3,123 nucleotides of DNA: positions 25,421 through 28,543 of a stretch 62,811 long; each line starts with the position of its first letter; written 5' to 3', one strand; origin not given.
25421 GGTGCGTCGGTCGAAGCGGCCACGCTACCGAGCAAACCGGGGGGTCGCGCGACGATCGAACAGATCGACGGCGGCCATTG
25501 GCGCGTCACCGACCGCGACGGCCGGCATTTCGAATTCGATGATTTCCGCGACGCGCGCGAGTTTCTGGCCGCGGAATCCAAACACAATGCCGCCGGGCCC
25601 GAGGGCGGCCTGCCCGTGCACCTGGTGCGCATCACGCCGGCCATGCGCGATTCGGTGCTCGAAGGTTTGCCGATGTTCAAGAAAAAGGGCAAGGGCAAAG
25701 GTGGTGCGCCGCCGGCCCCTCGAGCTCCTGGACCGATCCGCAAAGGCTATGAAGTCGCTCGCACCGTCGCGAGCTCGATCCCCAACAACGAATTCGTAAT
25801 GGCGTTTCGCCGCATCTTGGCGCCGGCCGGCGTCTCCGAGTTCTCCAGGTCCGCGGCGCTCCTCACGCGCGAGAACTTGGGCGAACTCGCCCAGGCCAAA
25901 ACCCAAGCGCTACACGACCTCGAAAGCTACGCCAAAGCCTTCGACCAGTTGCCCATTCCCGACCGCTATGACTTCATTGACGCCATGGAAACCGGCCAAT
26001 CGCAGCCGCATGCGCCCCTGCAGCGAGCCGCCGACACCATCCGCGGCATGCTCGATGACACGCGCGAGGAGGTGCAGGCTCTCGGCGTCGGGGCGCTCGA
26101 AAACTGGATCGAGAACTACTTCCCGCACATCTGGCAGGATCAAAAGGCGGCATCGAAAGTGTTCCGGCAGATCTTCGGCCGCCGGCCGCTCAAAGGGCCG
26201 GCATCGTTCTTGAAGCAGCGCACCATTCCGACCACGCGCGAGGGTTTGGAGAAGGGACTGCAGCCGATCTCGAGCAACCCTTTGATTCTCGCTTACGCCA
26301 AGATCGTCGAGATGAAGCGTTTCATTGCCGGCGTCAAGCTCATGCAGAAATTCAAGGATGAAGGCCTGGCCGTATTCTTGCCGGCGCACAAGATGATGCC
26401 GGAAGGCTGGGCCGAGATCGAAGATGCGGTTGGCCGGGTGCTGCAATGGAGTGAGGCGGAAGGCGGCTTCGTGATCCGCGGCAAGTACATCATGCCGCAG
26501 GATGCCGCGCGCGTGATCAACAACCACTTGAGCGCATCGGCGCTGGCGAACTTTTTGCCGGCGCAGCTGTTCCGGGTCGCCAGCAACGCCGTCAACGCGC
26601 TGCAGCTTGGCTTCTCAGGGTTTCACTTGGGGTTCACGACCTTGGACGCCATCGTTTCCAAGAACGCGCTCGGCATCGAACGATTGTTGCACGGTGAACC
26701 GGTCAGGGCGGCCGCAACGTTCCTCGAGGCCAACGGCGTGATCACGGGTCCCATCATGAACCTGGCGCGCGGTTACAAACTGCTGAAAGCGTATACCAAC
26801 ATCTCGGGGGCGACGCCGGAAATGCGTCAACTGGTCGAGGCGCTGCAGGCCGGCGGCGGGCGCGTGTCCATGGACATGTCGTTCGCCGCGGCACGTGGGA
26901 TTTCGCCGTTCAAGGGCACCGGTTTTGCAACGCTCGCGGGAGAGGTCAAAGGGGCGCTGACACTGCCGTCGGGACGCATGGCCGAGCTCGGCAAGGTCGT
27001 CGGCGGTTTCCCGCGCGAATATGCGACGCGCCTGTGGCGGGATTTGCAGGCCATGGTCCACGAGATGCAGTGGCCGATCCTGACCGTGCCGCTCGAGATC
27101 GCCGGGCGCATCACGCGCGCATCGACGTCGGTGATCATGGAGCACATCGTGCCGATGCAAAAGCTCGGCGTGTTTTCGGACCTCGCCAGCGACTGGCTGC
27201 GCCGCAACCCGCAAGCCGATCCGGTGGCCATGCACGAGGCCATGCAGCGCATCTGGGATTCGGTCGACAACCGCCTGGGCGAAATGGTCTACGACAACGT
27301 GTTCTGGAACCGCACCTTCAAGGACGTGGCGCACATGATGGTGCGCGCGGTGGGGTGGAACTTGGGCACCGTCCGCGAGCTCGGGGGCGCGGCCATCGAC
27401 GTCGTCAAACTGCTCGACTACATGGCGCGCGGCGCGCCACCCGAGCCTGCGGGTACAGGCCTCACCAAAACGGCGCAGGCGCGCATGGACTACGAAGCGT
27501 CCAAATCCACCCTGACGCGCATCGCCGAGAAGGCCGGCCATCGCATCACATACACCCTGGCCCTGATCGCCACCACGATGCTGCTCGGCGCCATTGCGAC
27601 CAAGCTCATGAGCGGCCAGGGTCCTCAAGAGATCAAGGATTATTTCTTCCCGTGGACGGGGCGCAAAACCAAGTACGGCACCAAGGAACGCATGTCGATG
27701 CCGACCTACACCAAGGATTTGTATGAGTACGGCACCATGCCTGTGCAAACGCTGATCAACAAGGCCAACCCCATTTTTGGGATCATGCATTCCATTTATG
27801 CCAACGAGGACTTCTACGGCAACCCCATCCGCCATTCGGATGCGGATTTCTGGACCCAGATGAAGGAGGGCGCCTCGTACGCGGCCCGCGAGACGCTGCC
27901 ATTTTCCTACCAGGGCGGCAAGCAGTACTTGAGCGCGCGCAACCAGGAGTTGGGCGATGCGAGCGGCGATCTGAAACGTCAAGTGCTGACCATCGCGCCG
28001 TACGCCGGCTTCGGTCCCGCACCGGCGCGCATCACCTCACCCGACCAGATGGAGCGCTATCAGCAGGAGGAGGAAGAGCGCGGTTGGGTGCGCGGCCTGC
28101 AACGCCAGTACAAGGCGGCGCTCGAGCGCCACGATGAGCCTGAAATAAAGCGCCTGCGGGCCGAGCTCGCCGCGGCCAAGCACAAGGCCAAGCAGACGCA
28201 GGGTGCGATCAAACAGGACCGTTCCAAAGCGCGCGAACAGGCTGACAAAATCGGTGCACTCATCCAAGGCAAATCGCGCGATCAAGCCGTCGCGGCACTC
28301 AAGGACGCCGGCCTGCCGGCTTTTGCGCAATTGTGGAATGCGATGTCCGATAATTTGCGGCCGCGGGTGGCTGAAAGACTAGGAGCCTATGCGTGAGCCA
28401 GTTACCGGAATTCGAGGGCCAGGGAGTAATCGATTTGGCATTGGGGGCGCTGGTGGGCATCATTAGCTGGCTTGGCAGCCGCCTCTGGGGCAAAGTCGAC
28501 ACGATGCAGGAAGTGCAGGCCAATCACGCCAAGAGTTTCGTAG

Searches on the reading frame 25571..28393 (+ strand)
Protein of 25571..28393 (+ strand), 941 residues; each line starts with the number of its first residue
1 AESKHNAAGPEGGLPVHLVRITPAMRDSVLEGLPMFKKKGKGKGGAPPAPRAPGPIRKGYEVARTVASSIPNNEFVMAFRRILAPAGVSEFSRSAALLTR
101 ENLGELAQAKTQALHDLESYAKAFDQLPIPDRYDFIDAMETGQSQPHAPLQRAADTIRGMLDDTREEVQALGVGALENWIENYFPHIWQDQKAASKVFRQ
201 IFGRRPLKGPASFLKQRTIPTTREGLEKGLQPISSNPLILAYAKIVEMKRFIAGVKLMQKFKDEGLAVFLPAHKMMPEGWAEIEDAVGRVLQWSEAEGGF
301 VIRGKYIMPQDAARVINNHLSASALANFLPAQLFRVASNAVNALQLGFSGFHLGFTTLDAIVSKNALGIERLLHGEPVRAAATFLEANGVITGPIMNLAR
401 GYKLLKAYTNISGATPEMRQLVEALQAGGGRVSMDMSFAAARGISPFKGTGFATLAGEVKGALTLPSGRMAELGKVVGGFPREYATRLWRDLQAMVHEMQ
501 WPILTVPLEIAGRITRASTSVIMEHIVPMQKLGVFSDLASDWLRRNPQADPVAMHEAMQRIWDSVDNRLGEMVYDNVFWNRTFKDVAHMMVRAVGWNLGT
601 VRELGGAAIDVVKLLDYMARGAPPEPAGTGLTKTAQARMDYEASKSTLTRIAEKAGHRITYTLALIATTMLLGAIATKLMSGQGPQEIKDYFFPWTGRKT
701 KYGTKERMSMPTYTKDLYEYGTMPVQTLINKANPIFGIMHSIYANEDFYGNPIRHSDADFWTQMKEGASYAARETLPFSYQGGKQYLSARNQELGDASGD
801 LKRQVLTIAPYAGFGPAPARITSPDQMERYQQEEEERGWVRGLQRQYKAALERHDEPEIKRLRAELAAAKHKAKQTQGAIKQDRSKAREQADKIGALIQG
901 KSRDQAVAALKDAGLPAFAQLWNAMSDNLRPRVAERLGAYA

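Call 37: search_dna_similar(query=window:25571-28393:+, collection=phages, mode=protein, max_rows=25, max_evalue=0.00001)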
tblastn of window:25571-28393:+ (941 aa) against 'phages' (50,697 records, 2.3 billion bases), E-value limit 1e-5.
No match.

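Call 65: search_solved_structures(query=A3, max_evalue=1)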
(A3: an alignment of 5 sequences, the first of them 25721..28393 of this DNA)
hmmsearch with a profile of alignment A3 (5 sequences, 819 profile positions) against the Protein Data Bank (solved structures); distinct sequences matched with E-value up to 1: 6.
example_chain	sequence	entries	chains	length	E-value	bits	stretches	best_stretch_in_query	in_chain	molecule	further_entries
4zo4_A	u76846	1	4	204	0.1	14.2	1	19-84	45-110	Dephospho-CoA kinase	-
9jmh_A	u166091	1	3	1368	0.27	12.8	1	277-319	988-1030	Spike glycoprotein,Fibritin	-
8zx7_A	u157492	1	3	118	0.52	11.9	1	283-321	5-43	Spike protein S2'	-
8x5p_A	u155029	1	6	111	0.6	11.7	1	281-319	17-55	Spike protein S2,EK1 peptide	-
9kmo_A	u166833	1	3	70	0.74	11.4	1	283-319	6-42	Spike protein S2'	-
8x5o_A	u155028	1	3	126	0.91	11.1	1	282-319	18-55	spike protein S2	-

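Call 66: search_protein_families(library=phrogs, proteins=[window:25721-28393:+], max_evalue=0.01)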
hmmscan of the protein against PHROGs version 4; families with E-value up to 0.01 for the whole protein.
window:25721-28393:+ (891 aa): 0 families

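Call 67: find_homologous_proteins(query=window:25721-28393:+, max_evalue=0.00001)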
Query window:25721-28393:+ (891 aa): 111 proteins with E <= 0.00001 among 8000 candidates.
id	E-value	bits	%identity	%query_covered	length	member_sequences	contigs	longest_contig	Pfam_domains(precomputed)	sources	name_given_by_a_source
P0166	0.0e+0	1258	64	100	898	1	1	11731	-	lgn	-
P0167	0.0e+0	1185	61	99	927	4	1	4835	-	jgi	jgi:hypothetical protein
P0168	0.0e+0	1172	61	94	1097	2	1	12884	-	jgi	-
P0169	0.0e+0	1066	77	69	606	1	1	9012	-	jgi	jgi:hypothetical protein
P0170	1.6e-240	819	53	82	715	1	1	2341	-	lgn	-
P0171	2.4e-226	772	58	70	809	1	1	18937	-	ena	-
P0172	1.7e-219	749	51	79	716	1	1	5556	-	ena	-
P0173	2.1e-218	745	56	71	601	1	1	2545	-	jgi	-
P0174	7.6e-217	740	53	74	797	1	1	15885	PF05368.20,PF13460.13,PF00106.32,PF01370.28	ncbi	-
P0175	1.8e-215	736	45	93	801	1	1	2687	-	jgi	jgi:hypothetical protein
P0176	5.4e-212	724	46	86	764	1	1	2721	-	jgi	jgi:hypothetical protein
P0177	1.9e-167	577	70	42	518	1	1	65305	-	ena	-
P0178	6.1e-166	572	41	86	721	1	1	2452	-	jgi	-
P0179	7.4e-160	552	39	89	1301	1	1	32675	-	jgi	jgi:hypothetical protein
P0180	9.8e-153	528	41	86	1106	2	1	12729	-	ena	-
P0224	5.1e-122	427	39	41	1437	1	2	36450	PF01464.26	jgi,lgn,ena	jgi:hypothetical protein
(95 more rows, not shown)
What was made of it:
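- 25721..28393 (+): Conserved C-terminal ~890-aa all-alpha module with one predicted TM helix (aa 3059-3080); inferred virion-anchoring/ejection module. 111 homologues with variable N-terminal cargo including SLT, ART-PolyVal, ParB and PBECR1 (call 67).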

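Call 83: predict_structure(alignment_id=A4)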
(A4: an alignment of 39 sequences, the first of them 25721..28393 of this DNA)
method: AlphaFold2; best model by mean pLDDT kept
length: 891 residues; sequences in the alignment: 39
mean_pLDDT: 81.3   pTM: 0.80
mean pLDDT of the five models: 81.3, 79.6, 78.9, 78.6, 75.1
residues with pLDDT >= 90: 302; 70-90: 415; 50-70: 150; < 50: 24
segments of 3 or more residues with pLDDT < 50: 1-4, 391-393, 398-405, 426-431
pLDDT, mean of each block of 10 residues (from residue 1): 51 60 74 89 94 94 90 83 91 88 93 91 69 72 70 85 81 86 83 91 94 94 95 92 89 95 95 79 75 69 88 96 95 91 91 96 95 95 70 49 48 53 47 58 61 55 63 86 97 92 90 92 86 87 85 88 91 74 73 88 90 94 93 91 89 84 85 77 82 72 79 84 82 77 57 83 84 74 71 80 91 88 78 70 77 88 81 81 64 47
secondary structure, 60 per line:
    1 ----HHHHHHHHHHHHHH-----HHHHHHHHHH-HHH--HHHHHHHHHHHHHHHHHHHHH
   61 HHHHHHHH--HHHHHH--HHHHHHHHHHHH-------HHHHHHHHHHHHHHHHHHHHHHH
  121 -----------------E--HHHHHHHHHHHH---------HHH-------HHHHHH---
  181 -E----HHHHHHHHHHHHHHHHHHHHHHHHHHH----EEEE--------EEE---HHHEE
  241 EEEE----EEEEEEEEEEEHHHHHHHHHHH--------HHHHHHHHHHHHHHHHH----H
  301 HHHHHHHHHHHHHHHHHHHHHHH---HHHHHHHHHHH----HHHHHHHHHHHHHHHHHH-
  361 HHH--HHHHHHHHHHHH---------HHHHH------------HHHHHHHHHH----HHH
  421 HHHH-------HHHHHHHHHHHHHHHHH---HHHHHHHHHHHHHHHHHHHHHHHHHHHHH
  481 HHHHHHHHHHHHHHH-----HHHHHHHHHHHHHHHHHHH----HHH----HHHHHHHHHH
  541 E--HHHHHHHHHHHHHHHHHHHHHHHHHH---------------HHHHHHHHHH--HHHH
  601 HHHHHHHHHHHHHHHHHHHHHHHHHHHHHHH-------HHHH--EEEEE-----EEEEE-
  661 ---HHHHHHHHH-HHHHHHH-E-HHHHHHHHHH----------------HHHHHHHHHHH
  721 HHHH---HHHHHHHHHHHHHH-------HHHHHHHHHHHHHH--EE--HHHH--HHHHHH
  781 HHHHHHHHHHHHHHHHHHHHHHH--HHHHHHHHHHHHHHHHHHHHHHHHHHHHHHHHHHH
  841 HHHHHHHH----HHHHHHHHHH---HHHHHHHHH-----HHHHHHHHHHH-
elements in order (helices of 4 or more, strands of 3 or more residues): H5-18 H24-33 H40-68 H71-76 H79-90 H98-120 H141-152 H172-177 H187-213 E218-221 E230-232 E239-244 E249-259 H260-270 H279-295 H300-323 H327-337 H342-359 H366-377 H387-391 H404-413 H418-424 H432-448 H452-495 H501-519 H531-540 H544-569 H585-594 H597-631 H639-642 E645-649 E655-659 H664-672 H674-680 H684-693 H710-724 H728-741 H749-762 H769-772 H775-803 H806-848 H853-862 H866-874 H880-890

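Call 85: fold_search(model_id=the predicted structure, library=pdb)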
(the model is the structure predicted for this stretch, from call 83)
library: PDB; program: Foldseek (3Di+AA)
matches with E <= 10: 136; with E <= 0.001: 0
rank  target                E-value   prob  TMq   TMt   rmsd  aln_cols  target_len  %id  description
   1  8b24_A                5.0e-02  0.12  0.09  0.10  27.8       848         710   12  Time-resolved structure of K+-dependent Na+-PPase from Thermotoga maritima 3600-seconds post reaction initiation with  (released 2024-01-17)
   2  6f2g_A                3.3e-01  0.08  0.08  0.12  24.7       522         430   11  Bacterial asc transporter crystal structure in open to in conformation (released 2019-04-24)
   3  5lzr_B                4.7e-01  0.06  0.09  0.11  29.5       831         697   11  Crystal structure of Thermotoga maritima sodium pumping membrane integral pyrophosphatase in complex with tungstate an (released 2016-12-14)
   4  6zbj_A                5.3e-01  0.09  0.07  0.10  36.6       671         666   10  Plasmodium falciparum merozoite surface protein 1 dimer, conformation 1 (released 2021-05-19)
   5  5lzr_A                5.9e-01  0.08  0.11  0.13  28.6       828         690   11  Crystal structure of Thermotoga maritima sodium pumping membrane integral pyrophosphatase in complex with tungstate an (released 2016-12-14)
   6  8qah_B                6.2e-01  0.09  0.08  0.13  27.3       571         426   11  X-ray crystal structure of a de novo designed single-chain parallel coiled-coil alpha-helical barrel with 8 inner heli (released 2024-07-03)
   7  4av3_B                6.2e-01  0.06  0.09  0.11  28.2       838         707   10  Crystal structure of Thermotoga Maritima sodium pumping membrane integral pyrophosphatase with metal ions in active si (released 2012-08-08)
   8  5m87                  6.4e-01  0.06  0.08  0.11  27.3       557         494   11  Crystal structure of Eremococcus coleocola manganese transporter (released 2017-01-11)
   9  8thi_B                7.0e-01  0.08  0.11  0.14  26.0       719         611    9  Cryo-EM structure of the Tripartite ATP-independent Periplasmic (TRAP) transporter SiaQM from Haemophilus influenzae ( (released 2023-11-22)
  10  9zpt_A                9.2e-01  0.14  0.07  0.18  30.1       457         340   10  Cryo-EM structure of KCa3.1_II/calmodulin channel in complex with SKA31. (released 2026-01-14)
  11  5k3i_A                1.1e+00  0.05  0.07  0.09  24.6       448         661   12  Crystal structure of Acyl-CoA oxidase-1 in Caenorhabditis elegans complexed with FAD and ATP (released 2016-08-24)
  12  4uzy_A                1.2e+00  0.08  0.09  0.11  24.9       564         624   12  Crystal structure of the Chlamydomonas IFT70 and IFT52 complex (released 2014-11-05)
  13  8tte_A                1.2e+00  0.05  0.06  0.11  26.9       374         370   14  Protonated state of NorA at pH 5.0 (released 2024-05-29)
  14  6c3i_B                1.3e+00  0.08  0.10  0.17  22.0       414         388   14  Crystal structure of the Deinococcus radiodurans Nramp/MntH divalent transition metal transporter G45R mutant in an in (released 2019-02-13)
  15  6cnn_A                1.5e+00  0.13  0.08  0.19  31.2       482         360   11  Cryo-EM structure of the human SK4/calmodulin channel complex in the Ca2+ bound state I (released 2018-05-02)
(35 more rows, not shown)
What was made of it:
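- Tried and rejected: For the C-terminal module, a profile search against the PDB, a PHROG scan and Foldseek against the PDB all found nothing (calls 65, 66, 85).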

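Call 86: find_encoding_contigs(protein=P0224, flank=10000, max_places=1)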
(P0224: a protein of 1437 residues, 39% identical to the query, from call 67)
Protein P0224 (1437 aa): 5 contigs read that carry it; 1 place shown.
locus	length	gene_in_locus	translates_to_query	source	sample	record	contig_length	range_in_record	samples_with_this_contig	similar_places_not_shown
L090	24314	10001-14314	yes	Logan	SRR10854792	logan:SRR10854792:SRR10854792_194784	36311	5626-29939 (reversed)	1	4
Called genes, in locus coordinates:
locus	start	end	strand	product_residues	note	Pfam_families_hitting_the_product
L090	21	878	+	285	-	-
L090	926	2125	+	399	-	PF11651:P22_CoatProtein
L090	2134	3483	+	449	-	-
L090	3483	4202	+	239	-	-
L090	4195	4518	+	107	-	-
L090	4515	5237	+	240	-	-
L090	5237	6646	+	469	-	PF11134:Phage_stabilise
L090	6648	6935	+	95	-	-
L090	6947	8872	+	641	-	-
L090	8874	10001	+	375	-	-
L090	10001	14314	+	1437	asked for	PF01464:SLT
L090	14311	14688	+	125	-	-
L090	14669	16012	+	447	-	PF01071:GARS_A, PF02843:GARS_C (weak)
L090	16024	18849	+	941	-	-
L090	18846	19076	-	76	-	-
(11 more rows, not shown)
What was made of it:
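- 25721..28393 (+): The SLT-fused homologue sits after P22 coat and Phage_stabilise genes (call 86).
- The C-terminal module is fused to SLT at the ejection-protein slot of a P22-like cassette (calls 67, 86).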
